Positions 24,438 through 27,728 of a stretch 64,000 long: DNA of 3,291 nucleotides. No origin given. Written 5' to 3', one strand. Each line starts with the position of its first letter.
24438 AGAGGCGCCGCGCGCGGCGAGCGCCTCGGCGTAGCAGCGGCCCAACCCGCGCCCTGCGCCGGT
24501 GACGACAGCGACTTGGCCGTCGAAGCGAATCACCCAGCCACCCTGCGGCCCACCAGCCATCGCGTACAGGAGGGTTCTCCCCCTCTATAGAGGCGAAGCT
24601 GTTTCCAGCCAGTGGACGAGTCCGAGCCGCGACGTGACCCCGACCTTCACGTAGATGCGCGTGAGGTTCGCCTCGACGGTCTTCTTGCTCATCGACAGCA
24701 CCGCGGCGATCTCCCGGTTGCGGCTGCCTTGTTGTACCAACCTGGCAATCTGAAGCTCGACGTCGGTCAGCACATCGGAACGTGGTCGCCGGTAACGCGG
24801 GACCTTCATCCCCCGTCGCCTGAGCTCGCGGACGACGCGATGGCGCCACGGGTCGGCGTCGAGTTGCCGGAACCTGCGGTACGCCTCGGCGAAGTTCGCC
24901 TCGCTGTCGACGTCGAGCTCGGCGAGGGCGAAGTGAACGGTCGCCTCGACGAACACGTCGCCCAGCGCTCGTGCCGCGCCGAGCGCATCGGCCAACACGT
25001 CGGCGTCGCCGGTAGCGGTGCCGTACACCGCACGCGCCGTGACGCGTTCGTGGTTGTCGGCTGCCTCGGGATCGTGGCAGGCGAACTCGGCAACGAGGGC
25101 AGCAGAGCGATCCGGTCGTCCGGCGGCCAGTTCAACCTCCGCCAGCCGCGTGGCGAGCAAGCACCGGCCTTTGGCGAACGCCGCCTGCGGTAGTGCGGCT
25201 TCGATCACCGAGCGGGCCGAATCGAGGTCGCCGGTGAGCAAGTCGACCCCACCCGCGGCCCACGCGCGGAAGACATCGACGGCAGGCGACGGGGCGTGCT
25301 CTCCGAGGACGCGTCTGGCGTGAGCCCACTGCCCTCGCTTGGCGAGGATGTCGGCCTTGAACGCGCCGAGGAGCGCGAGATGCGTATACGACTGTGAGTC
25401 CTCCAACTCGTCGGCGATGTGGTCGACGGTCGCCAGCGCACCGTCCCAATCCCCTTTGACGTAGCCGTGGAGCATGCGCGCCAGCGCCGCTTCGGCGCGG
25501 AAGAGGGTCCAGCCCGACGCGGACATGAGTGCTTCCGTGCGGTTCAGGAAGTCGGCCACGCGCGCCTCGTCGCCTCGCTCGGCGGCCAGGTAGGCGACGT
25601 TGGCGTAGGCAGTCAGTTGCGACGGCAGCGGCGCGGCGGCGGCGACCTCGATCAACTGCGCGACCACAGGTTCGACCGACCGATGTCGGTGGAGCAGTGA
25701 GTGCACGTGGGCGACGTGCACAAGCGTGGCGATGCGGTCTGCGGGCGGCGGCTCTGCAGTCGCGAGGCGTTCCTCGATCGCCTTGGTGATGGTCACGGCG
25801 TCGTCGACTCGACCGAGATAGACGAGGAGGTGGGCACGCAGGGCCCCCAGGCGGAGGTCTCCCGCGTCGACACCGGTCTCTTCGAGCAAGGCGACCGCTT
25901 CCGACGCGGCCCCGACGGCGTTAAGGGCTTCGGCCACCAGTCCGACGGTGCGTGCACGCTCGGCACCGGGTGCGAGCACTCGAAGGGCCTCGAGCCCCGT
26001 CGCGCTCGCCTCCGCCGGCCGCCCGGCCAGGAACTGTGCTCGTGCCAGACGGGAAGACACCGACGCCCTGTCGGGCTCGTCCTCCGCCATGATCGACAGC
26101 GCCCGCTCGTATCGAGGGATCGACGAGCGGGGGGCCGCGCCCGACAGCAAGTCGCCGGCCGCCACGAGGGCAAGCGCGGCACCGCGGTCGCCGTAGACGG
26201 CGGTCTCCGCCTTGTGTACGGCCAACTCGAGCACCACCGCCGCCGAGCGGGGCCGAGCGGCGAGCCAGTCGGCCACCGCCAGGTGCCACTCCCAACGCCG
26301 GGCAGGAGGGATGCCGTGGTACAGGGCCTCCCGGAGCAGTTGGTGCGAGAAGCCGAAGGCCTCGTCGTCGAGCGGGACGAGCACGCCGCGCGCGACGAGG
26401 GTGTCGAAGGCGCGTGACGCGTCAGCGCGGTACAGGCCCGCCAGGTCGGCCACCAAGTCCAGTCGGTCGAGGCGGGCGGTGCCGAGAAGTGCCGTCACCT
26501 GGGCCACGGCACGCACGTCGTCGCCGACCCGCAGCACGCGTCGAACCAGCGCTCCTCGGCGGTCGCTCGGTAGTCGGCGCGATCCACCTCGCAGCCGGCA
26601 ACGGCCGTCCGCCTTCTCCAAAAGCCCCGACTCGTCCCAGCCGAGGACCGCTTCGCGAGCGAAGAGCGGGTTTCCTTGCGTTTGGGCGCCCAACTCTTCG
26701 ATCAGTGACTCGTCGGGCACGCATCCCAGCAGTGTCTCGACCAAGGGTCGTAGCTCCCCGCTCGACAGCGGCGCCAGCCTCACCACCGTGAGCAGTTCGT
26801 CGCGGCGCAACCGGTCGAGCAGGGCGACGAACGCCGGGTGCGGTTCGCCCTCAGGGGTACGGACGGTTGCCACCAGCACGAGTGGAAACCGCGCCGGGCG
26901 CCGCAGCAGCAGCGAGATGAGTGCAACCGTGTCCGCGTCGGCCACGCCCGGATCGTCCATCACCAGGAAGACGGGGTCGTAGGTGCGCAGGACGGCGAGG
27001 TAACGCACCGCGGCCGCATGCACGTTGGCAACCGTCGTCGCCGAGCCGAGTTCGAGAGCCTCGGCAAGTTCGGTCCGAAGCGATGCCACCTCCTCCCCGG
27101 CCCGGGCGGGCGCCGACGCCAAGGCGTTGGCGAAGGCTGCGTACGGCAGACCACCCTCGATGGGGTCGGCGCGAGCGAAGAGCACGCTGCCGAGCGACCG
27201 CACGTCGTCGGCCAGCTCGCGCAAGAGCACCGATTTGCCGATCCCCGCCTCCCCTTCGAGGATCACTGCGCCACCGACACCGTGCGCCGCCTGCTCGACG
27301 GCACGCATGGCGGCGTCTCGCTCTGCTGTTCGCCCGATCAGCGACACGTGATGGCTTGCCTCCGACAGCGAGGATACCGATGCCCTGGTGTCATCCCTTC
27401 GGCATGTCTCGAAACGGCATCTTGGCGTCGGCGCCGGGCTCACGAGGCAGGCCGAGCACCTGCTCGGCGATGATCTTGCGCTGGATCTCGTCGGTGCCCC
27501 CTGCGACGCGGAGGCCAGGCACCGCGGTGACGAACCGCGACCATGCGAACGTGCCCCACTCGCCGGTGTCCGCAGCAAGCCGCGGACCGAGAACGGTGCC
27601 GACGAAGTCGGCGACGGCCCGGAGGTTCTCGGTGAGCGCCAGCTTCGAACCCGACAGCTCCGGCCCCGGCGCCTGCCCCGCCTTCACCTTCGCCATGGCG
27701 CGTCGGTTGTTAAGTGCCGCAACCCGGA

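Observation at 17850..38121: An igr-like / peroxisome-like methyl-branched acyl-CoA beta-oxidation toolkit in a 17-gene co-directional array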

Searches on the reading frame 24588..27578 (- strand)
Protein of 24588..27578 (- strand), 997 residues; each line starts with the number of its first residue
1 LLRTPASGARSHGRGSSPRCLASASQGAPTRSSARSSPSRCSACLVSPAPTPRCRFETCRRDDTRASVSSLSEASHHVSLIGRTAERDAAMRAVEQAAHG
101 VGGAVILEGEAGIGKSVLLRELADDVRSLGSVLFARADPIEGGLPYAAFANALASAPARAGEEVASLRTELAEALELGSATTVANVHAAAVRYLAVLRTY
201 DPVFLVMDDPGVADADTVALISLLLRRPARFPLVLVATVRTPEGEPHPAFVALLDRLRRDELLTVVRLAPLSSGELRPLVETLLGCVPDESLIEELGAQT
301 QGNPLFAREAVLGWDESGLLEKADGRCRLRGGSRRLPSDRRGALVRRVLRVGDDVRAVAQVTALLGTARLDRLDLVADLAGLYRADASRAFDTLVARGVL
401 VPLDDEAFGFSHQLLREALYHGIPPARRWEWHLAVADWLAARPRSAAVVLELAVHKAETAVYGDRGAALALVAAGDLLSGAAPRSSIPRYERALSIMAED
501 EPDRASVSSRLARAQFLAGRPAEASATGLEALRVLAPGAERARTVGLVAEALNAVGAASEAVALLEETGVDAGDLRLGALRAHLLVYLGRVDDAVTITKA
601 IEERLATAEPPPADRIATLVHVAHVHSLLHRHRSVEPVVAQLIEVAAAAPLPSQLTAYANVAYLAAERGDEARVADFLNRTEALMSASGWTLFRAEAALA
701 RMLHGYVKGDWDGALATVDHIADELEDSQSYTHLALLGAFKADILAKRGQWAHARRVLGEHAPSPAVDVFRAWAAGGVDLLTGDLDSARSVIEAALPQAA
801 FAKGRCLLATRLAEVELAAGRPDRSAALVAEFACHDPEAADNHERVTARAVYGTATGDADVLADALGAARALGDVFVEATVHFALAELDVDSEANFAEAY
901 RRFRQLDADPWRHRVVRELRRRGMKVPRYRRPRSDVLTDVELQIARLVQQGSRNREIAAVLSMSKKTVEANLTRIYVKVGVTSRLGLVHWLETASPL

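Call 8: search_protein_families(library=pfam, proteins=[window:24588-27578:-], max_evalue=0.001)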
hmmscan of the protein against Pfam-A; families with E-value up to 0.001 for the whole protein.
window:24588-27578:- (997 aa): 3 families
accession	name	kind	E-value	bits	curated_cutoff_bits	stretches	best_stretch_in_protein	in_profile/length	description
PF13191.12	AAA_16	-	1.5e-18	68.3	32.6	1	80-236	2-167/167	AAA ATPase domain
PF00196.25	GerE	-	2.9e-11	43.3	23.5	1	935-990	1-56/57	Bacterial regulatory proteins, luxR family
PF13401.12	AAA_22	-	0.00083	20.1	27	0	103-237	6-122/130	AAA domain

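Call 12: search_protein_families(library=ncbifam, proteins=[window:24588-27347:-], max_evalue=0.00001)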
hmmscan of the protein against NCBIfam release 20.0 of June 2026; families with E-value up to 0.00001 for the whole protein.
window:24588-27347:- (920 aa): 7 families
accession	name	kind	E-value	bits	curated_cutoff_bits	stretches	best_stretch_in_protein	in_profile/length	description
TIGR03903.1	TOMM_kin_cyc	equivalog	1.5e-23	82.7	705.75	2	89-381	599-883/1267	TOMM system kinase/cyclase fusion protein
NF052366.1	photon_PedR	equivalog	1.7e-08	34.5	120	1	860-913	3-56/74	photosynthetic electron transport-dependent transcriptional regulator PedR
NF011896.0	PRK15369.1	equivalog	4.8e-07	29.6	242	1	856-913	146-203/211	two component system response regulator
NF003420.0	PRK04841.1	equivalog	3e-06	25.6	537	0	856-908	835-887/903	HTH-type transcriptional regulator MalT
TIGR03020.2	EpsA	equivalog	4.3e-06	26.5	170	1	854-907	185-238/247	XrtB/PEP-CTERM-associated transcriptional regulator EpsA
NF052445.1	RespRegMctR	equivalog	6.6e-06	25.7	300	0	855-913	140-198/205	two-component system response regulator MctR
NF007708.0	PRK10403.1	equivalog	7.6e-06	25.5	343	0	832-909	128-203/215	nitrate/nitrite response regulator protein NarP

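Call 73: find_homologous_proteins(query=window:24588-27347:-, max_evalue=1e-30)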
Query window:24588-27347:- (920 aa): 18 proteins with E <= 1e-30 among 8000 candidates.
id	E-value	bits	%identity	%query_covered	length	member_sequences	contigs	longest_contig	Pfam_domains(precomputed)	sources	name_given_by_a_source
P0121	0.0e+0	1923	100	99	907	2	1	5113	PF00196.26,PF13191.13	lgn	-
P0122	4.7e-240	817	49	99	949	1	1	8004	PF00196.26,PF05729.19,PF13191.13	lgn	-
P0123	7.6e-147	509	40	99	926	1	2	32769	PF00196.26,PF25199.2,PF13191.13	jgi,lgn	jgi:DNA-binding CsgD family transcriptional regulator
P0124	1.5e-108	382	35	97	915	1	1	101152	PF00196.26,PF13191.13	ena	-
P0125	4.3e-104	368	35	97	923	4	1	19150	PF00196.26,PF13401.13,PF13191.13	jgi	jgi:DNA-binding CsgD family transcriptional regulator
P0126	4.0e-100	355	35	99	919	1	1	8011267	PF00196.26,PF13401.13,PF13191.13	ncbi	ncbi:ATP-binding protein [Saccharothrix isguenensis]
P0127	3.5e-98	348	35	97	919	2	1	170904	PF00196.26,PF13401.13,PF13191.13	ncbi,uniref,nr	ncbi:ATP-binding protein [Saccharothrix sp. NRRL B-16314]|uniref:ATP-binding protein n=1 Tax=Sacchar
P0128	6.5e-98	347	35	97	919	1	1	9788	PF00196.26,PF13401.13,PF13191.13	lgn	-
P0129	8.5e-98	347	35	97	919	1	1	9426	PF00196.26,PF13401.13,PF13191.13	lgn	-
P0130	2.5e-97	345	35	97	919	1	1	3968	PF00196.26,PF13401.13,PF13191.13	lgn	-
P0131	1.1e-95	340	35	99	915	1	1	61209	PF00196.26,PF13401.13,PF13191.13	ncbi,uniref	ncbi:ATP-binding protein [Saccharothrix saharensis]|uniref:ATP-binding protein n=1 Tax=Saccharothrix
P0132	1.4e-95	339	35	100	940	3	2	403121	PF00196.26,PF13401.13,PF13191.13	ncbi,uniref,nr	ncbi:ATP-binding protein [Saccharothrix luteola]|uniref:ATP-binding protein n=1 Tax=Saccharothrix lu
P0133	3.3e-95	338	35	100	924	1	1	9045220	PF00196.26,PF13401.13,PF13191.13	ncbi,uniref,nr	ncbi:AAA family ATPase [Saccharothrix sp. 6-C]|uniref:ATP-binding protein n=1 Tax=Saccharothrix sp. 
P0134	2.1e-71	260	31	99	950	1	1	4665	PF00196.26,PF13191.13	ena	-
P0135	2.9e-62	229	32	56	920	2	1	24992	PF00196.26,PF13191.13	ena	-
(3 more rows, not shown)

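Call 74: find_encoding_contigs(protein=P0122, flank=10000, max_places=1)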
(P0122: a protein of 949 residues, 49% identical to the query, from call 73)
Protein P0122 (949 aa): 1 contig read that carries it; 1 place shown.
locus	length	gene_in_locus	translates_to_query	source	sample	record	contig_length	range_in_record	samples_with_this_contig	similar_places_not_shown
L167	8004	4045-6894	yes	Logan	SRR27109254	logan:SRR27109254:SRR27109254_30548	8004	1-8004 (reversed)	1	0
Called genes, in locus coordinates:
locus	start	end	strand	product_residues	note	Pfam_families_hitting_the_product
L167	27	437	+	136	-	-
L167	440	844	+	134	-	-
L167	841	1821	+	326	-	-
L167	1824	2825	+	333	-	PF00106:adh_short, PF08659:KR, PF13561:adh_short_C2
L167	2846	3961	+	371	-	PF02771:Acyl-CoA_dh_N, PF02770:Acyl-CoA_dh_M, PF00441:Acyl-CoA_dh_1, PF08028:Acyl-CoA_dh_2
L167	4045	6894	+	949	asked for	PF13191:AAA_16, PF05729:NACHT (faint), PF00196:GerE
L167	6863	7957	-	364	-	PF00144:Beta-lactamase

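Call 75: find_encoding_contigs(protein=P0123, flank=10000, max_places=1)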
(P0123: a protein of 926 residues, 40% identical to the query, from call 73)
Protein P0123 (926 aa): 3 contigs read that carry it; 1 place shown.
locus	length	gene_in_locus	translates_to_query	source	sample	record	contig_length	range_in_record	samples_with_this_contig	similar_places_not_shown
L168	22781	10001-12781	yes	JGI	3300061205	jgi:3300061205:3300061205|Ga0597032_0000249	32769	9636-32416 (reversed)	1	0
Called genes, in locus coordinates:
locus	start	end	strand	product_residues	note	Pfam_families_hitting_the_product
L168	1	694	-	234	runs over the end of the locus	-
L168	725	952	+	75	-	-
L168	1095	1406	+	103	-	PF07045:DUF1330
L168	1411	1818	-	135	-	PF14539:DUF4442 (faint), PF03061:4HBT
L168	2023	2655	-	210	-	PF01872:RibD_C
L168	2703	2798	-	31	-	-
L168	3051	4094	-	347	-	PF01636:APH, PF02958:EcKL (weak)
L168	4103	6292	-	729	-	PF00378:ECH_1, PF16113:ECH_2, PF02737:3HCDH_N, PF00725:3HCDH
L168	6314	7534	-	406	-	PF00108:Thiolase_N, PF02803:Thiolase_C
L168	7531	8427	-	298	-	PF00378:ECH_1, PF16113:ECH_2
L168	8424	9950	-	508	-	PF00501:AMP-binding, PF13193:AMP-binding_C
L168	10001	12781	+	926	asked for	PF13191:AAA_16, PF25199:nSTAND_NTPase5 (faint), PF00196:GerE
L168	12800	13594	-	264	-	PF23441:SDR (weak), PF00106:adh_short, PF01370:Epimerase (weak), PF08659:KR, PF13561:adh_short_C2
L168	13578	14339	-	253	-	PF00106:adh_short, PF08659:KR, PF13561:adh_short_C2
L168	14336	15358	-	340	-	PF00296:Bac_luciferase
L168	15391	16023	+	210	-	PF00440:TetR_N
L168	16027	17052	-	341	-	PF08240:ADH_N, PF16912:Glu_dehyd_C (weak), PF00107:ADH_zinc_N, PF13602:ADH_zinc_N_2 (weak)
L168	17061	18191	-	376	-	PF02515:CoA_transf_3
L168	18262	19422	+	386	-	PF00144:Beta-lactamase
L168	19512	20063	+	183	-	PF00440:TetR_N, PF17918:TetR_C_15 (weak)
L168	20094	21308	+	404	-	PF00144:Beta-lactamase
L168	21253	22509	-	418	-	PF02771:Acyl-CoA_dh_N, PF02770:Acyl-CoA_dh_M, PF00441:Acyl-CoA_dh_1, PF08028:Acyl-CoA_dh_2, PF21343:ACAD9-ACADV_C (weak)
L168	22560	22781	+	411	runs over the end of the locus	PF00144:Beta-lactamase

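Call 76: find_encoding_contigs(protein=P0126, flank=10000, max_places=1)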
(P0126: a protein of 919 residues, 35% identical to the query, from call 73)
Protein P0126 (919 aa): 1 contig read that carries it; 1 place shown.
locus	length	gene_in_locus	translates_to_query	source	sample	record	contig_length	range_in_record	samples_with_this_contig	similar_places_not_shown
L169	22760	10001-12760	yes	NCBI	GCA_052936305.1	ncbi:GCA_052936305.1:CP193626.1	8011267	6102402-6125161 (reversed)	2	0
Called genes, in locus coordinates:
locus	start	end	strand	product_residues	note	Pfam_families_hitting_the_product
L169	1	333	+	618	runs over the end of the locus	PF00501:AMP-binding, PF23562:AMP-binding_C_3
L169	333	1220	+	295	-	PF02653:BPD_transp_2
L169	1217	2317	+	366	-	PF02653:BPD_transp_2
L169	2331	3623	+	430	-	PF13458:Peripla_BP_6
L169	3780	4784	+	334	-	PF04055:Radical_SAM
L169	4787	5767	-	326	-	PF14716:HHH_8, PF02811:PHP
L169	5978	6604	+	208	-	PF00440:TetR_N, PF21313:EthR_C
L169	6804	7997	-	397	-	PF00144:Beta-lactamase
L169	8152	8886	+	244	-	PF12728:HTH_17 (faint)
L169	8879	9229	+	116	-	-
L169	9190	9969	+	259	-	-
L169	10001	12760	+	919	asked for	PF13191:AAA_16, PF13401:AAA_22 (weak), PF00196:GerE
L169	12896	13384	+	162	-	-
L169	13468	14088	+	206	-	PF00107:ADH_zinc_N, PF13602:ADH_zinc_N_2 (weak)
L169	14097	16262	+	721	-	-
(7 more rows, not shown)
